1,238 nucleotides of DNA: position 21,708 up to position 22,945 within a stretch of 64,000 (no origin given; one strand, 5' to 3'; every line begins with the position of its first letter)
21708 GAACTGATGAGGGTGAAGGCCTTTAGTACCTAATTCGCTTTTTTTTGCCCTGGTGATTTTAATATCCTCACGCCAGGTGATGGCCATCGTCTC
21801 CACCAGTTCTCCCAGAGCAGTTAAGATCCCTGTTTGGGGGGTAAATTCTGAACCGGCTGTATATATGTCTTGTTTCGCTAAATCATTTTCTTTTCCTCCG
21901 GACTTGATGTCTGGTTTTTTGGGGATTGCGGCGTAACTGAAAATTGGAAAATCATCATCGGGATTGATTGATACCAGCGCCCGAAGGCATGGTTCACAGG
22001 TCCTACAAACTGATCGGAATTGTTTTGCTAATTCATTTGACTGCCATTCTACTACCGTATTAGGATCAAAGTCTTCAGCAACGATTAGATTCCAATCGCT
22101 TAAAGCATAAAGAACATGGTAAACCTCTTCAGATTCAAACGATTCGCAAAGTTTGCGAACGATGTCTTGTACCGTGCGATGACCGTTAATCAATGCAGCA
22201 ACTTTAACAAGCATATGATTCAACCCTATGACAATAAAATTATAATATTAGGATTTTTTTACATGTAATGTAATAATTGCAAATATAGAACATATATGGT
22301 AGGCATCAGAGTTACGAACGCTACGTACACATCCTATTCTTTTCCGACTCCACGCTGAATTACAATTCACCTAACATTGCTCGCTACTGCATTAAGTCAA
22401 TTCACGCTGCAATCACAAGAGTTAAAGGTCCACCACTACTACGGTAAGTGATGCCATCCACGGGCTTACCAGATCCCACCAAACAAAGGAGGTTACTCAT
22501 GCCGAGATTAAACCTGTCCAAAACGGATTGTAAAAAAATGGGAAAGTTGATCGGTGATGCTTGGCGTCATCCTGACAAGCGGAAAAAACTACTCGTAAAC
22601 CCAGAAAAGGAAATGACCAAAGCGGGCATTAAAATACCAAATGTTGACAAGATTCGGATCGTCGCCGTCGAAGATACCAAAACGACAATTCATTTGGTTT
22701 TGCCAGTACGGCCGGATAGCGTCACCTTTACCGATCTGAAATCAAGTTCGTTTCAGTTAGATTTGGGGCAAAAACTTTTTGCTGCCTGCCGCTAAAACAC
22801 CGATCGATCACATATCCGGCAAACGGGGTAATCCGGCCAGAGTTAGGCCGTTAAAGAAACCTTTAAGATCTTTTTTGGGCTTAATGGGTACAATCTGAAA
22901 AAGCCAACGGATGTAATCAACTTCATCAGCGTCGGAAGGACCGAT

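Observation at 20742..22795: Minimal RiPP module: stand-alone YcaO divergent from an NHLP-leader precursor, with no partner enzymes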

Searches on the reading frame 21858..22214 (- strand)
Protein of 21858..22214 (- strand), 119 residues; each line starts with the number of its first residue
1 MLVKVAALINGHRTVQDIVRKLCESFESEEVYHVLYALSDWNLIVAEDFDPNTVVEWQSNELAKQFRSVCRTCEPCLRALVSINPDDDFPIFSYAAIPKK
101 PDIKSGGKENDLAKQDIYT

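Call 50: search_protein_representatives(alignment_id=A4)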
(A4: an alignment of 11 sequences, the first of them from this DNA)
Query: 11 sequences, 119 profile positions. Proteins with E-value up to 0.001 (for the whole library): 9; up to 1e-10: 4; up to 1e-30: 1. The best 9 are listed.
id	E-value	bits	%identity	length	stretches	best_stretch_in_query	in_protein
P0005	1.9e-49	182.6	-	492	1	1-119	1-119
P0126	1.8e-30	121.4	-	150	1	1-83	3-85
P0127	1.2e-16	76.9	-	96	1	6-56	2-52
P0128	1.4e-11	60.5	-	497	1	2-107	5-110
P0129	1.4e-09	54.0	-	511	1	3-105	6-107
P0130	6.4e-09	51.9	-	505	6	49-111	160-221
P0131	3.7e-08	49.4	-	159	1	4-101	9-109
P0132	3.3e-05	39.9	-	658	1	4-102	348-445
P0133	2.1e-04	37.3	-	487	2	4-106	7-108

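Call 52: find_encoding_contigs(protein=P0133, flank=8000, max_places=2)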
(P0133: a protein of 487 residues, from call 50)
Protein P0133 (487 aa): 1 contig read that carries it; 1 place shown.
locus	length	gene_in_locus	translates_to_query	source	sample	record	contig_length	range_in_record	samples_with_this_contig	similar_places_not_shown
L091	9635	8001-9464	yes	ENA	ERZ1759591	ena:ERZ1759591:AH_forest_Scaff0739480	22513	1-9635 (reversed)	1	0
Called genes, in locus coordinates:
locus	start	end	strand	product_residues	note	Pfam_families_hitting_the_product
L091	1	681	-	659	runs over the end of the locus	PF01594:AI-2E_transport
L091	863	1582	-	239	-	PF00702:Hydrolase (weak)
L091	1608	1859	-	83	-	-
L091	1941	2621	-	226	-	-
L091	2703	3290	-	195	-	PF00583:Acetyltransf_1, PF08445:FR47 (faint), PF13508:Acetyltransf_7, PF13673:Acetyltransf_10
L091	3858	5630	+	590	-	PF00082:Peptidase_S8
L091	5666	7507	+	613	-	PF00211:Guanylate_cyc (weak), PF00515:TPR_1 (faint), PF07719:TPR_2 (faint), PF12895:ANAPC3 (faint)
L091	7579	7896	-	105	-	-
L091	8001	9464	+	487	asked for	PF02624:YcaO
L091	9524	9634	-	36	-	?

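Call 53: find_encoding_contigs(protein=P0129, flank=8000, max_places=2)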
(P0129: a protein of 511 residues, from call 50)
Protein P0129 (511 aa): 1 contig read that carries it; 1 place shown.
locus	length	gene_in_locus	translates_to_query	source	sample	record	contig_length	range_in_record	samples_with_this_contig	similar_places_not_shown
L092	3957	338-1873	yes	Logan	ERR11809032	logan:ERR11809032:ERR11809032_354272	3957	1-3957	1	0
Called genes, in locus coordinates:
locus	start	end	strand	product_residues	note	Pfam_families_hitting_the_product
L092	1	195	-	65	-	?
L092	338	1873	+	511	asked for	PF02624:YcaO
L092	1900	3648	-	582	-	PF00246:Peptidase_M14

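Call 54: find_encoding_contigs(protein=P0128, flank=8000, max_places=2)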
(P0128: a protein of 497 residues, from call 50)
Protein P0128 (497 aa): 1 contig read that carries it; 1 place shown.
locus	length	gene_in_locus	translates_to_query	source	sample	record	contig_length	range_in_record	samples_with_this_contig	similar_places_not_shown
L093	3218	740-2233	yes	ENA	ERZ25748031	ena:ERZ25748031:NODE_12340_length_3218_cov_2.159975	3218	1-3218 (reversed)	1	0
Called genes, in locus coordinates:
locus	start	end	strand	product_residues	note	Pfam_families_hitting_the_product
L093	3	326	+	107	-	?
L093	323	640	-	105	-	-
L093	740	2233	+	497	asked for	PF02624:YcaO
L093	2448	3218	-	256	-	?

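Call 60: search_protein_families(library=pfam, proteins=[L092:1900-3648:-, window:21858-22214:-], max_evalue=1)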
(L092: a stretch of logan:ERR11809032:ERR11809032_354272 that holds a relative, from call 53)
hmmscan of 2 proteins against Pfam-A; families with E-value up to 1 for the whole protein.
L092:1900-3648:- (582 aa): 1 family
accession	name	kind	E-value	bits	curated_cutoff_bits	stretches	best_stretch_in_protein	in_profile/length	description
PF00246.29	Peptidase_M14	-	4.9e-36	125.3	21.6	2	33-147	5-114/286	Zinc carboxypeptidase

seq(119 aa): 2 families
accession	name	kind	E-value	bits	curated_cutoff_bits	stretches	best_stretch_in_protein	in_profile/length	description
PF21084.3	DUF4423_like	-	0.044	14.5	24.1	1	3-39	33-69/76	Winged Helix-turn-helix domain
PF05402.18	PqqD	-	0.053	14.3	23.4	1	7-30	24-47/67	Coenzyme PQQ synthesis protein D (PqqD)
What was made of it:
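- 22089..22214 (-): YcaO residues 1-42: a three-helix remnant (alpha1-alpha3) of the RRE winged-helix domain. Beta-strands 1-3 are absent. It matches positions 33-69 of 76 in PF21084 (E 0.044) and PqqD (E 0.053) (call 60).
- On Fused E1-like/YcaO heterocyclase (LynD/PatD type): Only profile positions 33-69 of 76 are matched, at E 0.044 and below the cut-off (call 60).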

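Call 66: search_protein_families(library=ncbifam, proteins=[L091:7579-7896:-, L093:323-640:-], max_evalue=10)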
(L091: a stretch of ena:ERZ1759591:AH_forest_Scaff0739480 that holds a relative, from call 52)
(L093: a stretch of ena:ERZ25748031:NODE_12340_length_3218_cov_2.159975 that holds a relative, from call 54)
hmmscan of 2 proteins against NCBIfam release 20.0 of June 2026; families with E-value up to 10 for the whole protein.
L091:7579-7896:- (105 aa): 2 families
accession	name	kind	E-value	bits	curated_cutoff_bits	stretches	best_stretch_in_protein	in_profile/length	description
TIGR03793.1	leader_NHLP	domain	3.1e-07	30.1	50.9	1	15-79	7-69/77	NHLP leader peptide family RiPP precursor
TIGR01323.1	nitrile_alph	equivalog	0.015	14.8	249.85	1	15-67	42-92/189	nitrile hydratase subunit alpha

L093:323-640:- (105 aa): 2 families
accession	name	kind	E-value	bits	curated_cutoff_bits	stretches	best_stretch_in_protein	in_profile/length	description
TIGR01323.1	nitrile_alph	equivalog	0.0046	16.5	249.85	1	18-76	108-166/189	nitrile hydratase subunit alpha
TIGR03793.1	leader_NHLP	domain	0.012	15.4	50.9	1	16-71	8-63/77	NHLP leader peptide family RiPP precursor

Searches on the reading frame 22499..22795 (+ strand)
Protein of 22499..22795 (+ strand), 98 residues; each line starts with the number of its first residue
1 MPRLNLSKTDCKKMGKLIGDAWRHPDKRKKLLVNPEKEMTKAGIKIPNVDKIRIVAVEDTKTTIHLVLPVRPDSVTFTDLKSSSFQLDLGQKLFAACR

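Call 3: search_protein_families(library=pfam, proteins=[window:22499-22795:+], max_evalue=0.01)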
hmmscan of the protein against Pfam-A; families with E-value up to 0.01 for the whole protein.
window:22499-22795:+ (98 aa): 1 family
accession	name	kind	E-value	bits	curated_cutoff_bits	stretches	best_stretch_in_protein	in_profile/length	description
PF02979.21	NHase_alpha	-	0.00029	20.7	27.2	1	12-68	39-93/184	Nitrile hydratase, alpha chain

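Call 4: search_protein_families(library=ncbifam, proteins=[window:22499-22795:+], max_evalue=0.01)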
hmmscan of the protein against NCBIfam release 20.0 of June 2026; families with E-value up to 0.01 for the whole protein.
window:22499-22795:+ (98 aa): 3 families
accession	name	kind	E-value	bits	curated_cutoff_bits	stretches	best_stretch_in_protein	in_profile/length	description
TIGR03793.1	leader_NHLP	domain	2e-11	43.6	50.9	1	14-78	6-64/77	NHLP leader peptide family RiPP precursor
TIGR03887.1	thiocyan_alph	equivalog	0.00054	19.8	291.45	1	20-74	121-173/200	thiocyanate hydrolase subunit gamma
TIGR01323.1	nitrile_alph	equivalog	0.0059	16.2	249.85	1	11-67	38-92/189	nitrile hydratase subunit alpha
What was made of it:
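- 22499..22795 (+): 98-aa NHLP-like precursor. The structured NHLP-like domain spans about residues 7-78. The conserved C-terminal segment is ...LG-x6-C-R. TIGR03793 43.6 bits (cut-off 50.9) (call 4).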

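Call 39: find_homologous_proteins(query=window:22499-22795:+, max_evalue=0.001)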
Query window:22499-22795:+ (98 aa): 5 proteins with E <= 0.001 among 8 candidates.
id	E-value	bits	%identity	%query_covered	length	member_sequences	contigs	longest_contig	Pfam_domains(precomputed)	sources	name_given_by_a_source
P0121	1.3e-48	180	100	87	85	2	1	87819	-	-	-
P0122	3.4e-37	144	70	100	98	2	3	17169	PF02979.22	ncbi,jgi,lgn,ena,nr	ncbi:MAG: hypothetical protein DSY90_05950 [Deltaproteobacteria bacterium]|nr:MAG: hypothetical prot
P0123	7.8e-37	143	72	100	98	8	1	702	PF02979.22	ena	-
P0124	9.6e-37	142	69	100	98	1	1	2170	-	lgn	-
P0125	1.8e-35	138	68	100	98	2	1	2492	-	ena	-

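Call 49: search_solved_structures(query=A5, max_evalue=10, show_alignments=3)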
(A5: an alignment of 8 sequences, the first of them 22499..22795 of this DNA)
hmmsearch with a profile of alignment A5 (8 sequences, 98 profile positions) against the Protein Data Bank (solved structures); distinct sequences matched with E-value up to 10: 34.
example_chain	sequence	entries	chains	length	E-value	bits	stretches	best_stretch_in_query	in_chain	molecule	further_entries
1v29_A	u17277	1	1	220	1e-05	28.5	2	22-77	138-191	nitrile hydratase a chain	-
8tb1_A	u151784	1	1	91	2.6e-05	27.2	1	7-78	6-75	NHLP leader peptide family natural product, tumor homing peptide 1 (TH1) substrate chimera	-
7qou_A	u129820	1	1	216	7.1e-05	25.8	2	22-79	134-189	Nitrile hydratase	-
7qop_A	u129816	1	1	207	8.9e-05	25.5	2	22-78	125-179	Nitrile hydratase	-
2dpp_A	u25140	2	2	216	0.0001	25.3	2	22-77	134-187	Nitrile hydratase alpha subunit | Nitrile hydratase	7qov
3hht_A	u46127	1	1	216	0.0001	25.3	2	22-77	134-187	Nitrile hydratase alpha subunit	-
7qom_A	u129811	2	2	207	0.0001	25.3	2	22-77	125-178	Nitrile hydratase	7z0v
7qoy_A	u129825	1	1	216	0.00012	25.1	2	22-77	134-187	Nitrile hydratase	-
2zcf_A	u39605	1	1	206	0.00089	22.3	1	15-64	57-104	Nitrile hydratase subunit alpha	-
2ahj_A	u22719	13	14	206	0.0021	21.1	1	15-63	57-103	NITRILE HYDRATASE | Nitrile hydratase subunit alpha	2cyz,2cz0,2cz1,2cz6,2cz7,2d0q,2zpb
1ahj_A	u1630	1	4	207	0.0021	21.1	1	15-63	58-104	NITRILE HYDRATASE (SUBUNIT ALPHA)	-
2qdy_A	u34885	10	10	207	0.0021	21.1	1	15-63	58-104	Nitrile hydratase subunit alpha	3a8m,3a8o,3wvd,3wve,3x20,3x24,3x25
3a8g_A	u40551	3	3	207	0.0022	21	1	15-63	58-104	Nitrile hydratase subunit alpha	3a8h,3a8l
4zgd_A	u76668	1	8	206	0.011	18.8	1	22-74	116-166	Nitrile hydratase alpha subunit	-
3vyg_C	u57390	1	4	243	0.013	18.5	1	21-74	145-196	Thiocyanate hydrolase subunit gamma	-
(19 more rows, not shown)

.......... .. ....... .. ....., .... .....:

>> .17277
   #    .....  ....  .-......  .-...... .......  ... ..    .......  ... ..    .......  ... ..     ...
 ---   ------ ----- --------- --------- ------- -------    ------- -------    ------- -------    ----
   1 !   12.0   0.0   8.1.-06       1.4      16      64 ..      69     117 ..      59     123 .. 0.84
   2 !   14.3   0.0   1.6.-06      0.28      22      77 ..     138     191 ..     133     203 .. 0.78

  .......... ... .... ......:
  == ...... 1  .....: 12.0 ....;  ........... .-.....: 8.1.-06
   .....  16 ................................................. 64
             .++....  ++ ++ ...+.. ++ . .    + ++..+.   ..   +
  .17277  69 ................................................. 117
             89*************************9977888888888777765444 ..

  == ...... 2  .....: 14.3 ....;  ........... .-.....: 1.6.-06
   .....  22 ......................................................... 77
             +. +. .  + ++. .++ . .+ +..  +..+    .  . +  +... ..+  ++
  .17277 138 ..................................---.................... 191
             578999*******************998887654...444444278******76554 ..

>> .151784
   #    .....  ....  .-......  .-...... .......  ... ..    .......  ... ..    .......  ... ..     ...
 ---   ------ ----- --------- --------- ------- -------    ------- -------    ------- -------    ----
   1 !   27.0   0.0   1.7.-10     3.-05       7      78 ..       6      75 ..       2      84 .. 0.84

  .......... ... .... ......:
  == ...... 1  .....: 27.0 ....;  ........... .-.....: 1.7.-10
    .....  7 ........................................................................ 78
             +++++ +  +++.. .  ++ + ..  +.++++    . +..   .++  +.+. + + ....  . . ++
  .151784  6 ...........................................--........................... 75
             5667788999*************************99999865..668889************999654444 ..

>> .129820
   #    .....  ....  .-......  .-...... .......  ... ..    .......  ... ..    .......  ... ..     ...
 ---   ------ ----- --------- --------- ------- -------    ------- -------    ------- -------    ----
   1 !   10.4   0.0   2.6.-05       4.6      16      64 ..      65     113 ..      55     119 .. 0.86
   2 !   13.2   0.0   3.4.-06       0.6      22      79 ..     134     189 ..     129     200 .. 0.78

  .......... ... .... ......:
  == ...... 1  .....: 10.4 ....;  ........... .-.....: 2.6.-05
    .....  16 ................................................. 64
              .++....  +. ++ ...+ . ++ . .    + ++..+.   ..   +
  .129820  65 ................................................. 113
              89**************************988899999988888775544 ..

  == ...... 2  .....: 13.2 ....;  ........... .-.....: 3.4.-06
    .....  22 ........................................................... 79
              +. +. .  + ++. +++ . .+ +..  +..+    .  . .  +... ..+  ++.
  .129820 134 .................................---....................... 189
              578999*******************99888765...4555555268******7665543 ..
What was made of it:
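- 22499..22795 (+): Profile versus 8TB1 (MprE7 NHLP) E 2.6e-5, and versus nitrile hydratase alpha E 1e-5 (call 49).
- On NHLP leader peptide family (TIGR03793): The profile hits the NHLP structure 8TB1 at E 2.6e-5 and NHase alpha at E 1e-5 (call 49).
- Checked: It is NHLP-like: TIGR03793 E 2e-11 (call 4), and a family profile matches the NHLP NMR structure 8TB1 at E 2.6e-5 (call 49).
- It is NHLP-like (calls 4, 49).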

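Call 66: search_protein_families(library=ncbifam, proteins=[window:22499-22795:+, P0122], max_evalue=10)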
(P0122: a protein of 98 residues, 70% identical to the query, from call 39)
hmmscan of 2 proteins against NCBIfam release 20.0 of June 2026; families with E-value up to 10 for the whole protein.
window:22499-22795:+ (98 aa): 3 families
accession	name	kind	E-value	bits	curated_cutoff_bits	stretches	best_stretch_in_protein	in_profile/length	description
TIGR03793.1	leader_NHLP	domain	2e-11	43.6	50.9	1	14-78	6-64/77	NHLP leader peptide family RiPP precursor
TIGR03887.1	thiocyan_alph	equivalog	0.00054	19.8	291.45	1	20-74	121-173/200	thiocyanate hydrolase subunit gamma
TIGR01323.1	nitrile_alph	equivalog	0.0059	16.2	249.85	1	11-67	38-92/189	nitrile hydratase subunit alpha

P0122 (98 aa): 7 families
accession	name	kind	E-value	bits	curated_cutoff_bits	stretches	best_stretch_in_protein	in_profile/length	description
TIGR03793.1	leader_NHLP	domain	6.7e-12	45.1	50.9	1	14-79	6-68/77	NHLP leader peptide family RiPP precursor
TIGR03887.1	thiocyan_alph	equivalog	0.00014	21.7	291.45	1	20-75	121-174/200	thiocyanate hydrolase subunit gamma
TIGR01323.1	nitrile_alph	equivalog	0.00035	20.2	249.85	1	14-66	41-91/189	nitrile hydratase subunit alpha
NF004811.0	PRK06158.1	subfamily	0.015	14.3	421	1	33-92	34-95/384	acetyl-CoA acetyltransferase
NF038175.1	IniB_NTERM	domain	0.04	13.9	40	1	23-53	11-41/49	IniB N-terminal domain-containing protein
NF038399.1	NH_RiPP_Os17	domain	0.041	14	40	1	28-45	17-34/63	Os1348 family NHLP clan protein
TIGR04351.1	TOMM_nitrile_2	subfamily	0.18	11.4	65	1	15-51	3-39/48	TIGR04351 family putative TOMM peptide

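Call 85: find_related_loci(query=A5, collection=metagenome_contigs, flank=8000)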
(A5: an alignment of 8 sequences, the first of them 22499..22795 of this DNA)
Query A5 (98 aa) in metagenome_contigs; peptide patterns used: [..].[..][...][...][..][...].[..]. (x = any residue, [..] = any of these).
33 stretches matched a pattern; 3 encode a relative of the query (tblastn E <= 1e-3); 3 distinct loci.
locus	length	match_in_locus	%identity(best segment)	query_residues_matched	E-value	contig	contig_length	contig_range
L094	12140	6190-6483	68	1-98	5e-42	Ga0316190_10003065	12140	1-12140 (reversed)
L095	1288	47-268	32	12-86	1e-8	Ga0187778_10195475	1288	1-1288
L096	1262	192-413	32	12-86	6e-8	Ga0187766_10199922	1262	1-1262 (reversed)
